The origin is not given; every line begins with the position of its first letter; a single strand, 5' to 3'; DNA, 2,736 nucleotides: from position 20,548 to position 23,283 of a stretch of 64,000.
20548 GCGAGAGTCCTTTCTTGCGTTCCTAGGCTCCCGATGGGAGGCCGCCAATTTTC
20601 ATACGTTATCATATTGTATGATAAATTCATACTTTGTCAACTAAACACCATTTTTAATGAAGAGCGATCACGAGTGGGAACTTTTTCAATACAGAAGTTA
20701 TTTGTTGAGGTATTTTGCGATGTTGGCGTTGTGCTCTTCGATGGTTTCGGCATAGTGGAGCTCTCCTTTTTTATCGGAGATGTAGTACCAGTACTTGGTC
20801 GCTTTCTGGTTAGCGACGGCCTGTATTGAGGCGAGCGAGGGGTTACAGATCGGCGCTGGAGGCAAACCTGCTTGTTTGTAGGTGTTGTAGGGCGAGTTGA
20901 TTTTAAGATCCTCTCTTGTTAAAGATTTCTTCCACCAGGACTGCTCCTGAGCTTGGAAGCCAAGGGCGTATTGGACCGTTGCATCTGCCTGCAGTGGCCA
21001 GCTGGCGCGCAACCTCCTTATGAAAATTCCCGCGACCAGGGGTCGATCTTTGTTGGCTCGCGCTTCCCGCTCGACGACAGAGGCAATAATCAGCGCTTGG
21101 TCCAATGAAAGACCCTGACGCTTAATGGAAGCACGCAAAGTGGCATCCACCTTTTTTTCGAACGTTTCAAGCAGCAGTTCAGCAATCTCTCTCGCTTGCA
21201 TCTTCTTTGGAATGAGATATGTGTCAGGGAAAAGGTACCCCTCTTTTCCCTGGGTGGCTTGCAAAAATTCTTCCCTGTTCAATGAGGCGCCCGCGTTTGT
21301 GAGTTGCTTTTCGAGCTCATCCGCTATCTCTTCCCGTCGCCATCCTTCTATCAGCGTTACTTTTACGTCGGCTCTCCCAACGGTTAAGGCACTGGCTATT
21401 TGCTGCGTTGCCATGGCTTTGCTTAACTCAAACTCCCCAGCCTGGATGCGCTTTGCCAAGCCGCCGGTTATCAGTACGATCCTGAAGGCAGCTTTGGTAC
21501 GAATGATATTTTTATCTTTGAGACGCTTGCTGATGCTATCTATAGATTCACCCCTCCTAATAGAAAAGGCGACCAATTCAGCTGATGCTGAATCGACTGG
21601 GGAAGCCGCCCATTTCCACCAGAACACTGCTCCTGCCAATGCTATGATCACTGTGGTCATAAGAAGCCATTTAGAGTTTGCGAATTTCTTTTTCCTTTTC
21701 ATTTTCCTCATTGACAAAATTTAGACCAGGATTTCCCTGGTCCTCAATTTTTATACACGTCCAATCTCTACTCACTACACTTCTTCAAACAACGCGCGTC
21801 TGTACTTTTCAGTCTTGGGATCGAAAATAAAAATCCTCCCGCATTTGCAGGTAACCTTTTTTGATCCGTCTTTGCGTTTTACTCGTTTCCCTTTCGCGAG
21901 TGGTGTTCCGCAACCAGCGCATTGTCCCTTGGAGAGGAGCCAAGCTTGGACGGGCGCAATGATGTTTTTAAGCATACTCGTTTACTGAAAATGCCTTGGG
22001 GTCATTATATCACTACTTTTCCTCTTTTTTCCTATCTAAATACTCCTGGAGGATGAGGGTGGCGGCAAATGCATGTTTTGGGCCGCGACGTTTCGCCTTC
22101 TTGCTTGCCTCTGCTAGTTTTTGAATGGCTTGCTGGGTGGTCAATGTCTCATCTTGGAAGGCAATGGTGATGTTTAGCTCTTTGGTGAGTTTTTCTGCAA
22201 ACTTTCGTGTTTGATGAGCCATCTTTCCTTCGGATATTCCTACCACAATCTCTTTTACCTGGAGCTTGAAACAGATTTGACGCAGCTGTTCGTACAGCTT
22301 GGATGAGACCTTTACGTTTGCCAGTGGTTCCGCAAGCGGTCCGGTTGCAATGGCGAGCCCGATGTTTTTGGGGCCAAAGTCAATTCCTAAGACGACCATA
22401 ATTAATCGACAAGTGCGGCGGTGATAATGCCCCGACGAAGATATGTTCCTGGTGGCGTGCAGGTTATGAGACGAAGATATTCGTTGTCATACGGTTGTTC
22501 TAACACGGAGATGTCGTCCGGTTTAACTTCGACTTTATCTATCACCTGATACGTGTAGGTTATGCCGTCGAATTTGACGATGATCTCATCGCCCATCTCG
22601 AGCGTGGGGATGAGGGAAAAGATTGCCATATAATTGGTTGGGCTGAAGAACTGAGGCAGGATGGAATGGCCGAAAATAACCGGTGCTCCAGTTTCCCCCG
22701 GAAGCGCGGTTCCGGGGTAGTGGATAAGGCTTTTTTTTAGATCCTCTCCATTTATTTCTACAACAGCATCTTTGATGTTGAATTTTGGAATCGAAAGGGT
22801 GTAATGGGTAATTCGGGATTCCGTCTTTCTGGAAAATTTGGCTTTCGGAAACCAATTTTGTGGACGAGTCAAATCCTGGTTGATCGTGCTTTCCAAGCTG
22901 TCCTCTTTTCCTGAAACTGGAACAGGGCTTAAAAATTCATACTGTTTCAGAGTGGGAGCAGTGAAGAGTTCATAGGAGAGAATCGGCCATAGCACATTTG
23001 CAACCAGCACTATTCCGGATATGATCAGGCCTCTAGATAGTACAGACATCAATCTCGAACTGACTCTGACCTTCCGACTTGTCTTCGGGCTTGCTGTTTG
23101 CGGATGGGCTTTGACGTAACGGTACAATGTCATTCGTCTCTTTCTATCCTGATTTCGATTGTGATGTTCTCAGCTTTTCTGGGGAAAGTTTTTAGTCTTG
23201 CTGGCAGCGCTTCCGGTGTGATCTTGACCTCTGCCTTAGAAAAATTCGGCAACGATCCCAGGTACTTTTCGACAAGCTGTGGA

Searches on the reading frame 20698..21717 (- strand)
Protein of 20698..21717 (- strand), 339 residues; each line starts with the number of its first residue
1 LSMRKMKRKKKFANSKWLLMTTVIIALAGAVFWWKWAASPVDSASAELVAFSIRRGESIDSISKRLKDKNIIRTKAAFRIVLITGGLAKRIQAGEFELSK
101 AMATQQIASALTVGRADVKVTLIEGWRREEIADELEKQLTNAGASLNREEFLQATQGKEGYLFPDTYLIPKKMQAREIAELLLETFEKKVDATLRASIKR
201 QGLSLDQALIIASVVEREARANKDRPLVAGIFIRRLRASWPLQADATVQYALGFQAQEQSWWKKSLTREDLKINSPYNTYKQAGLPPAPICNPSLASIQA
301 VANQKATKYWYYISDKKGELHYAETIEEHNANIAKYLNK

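Call 60: search_protein_families(library=pfam, proteins=[window:20698-21717:-], max_evalue=0.001)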
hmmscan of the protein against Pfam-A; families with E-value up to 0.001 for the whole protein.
window:20698-21717:- (339 aa): 1 family
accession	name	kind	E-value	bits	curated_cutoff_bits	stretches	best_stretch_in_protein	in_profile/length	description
PF02618.21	YceG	-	2e-81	273.9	32.4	1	51-335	1-275/275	YceG-like family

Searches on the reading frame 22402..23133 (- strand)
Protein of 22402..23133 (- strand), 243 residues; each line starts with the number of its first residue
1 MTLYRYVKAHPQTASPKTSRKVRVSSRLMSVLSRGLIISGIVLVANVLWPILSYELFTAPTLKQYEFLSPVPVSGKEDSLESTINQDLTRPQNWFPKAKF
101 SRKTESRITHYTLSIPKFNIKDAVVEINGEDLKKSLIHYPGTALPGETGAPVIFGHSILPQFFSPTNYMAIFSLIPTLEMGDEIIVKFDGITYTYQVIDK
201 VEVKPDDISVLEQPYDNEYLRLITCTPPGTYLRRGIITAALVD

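Call 60: search_protein_families(library=pfam, proteins=[window:22402-23133:-], max_evalue=0.001)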
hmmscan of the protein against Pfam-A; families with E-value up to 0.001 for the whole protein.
window:22402-23133:- (243 aa): 2 families
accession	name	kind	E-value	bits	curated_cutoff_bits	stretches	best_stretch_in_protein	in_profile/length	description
PF04203.18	Sortase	-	2e-23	82.9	26.6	1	113-242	1-125/125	Sortase domain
PF13064.11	DUF3927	-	0.00021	21.7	25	1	22-52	19-46/53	Protein of unknown function (DUF3927)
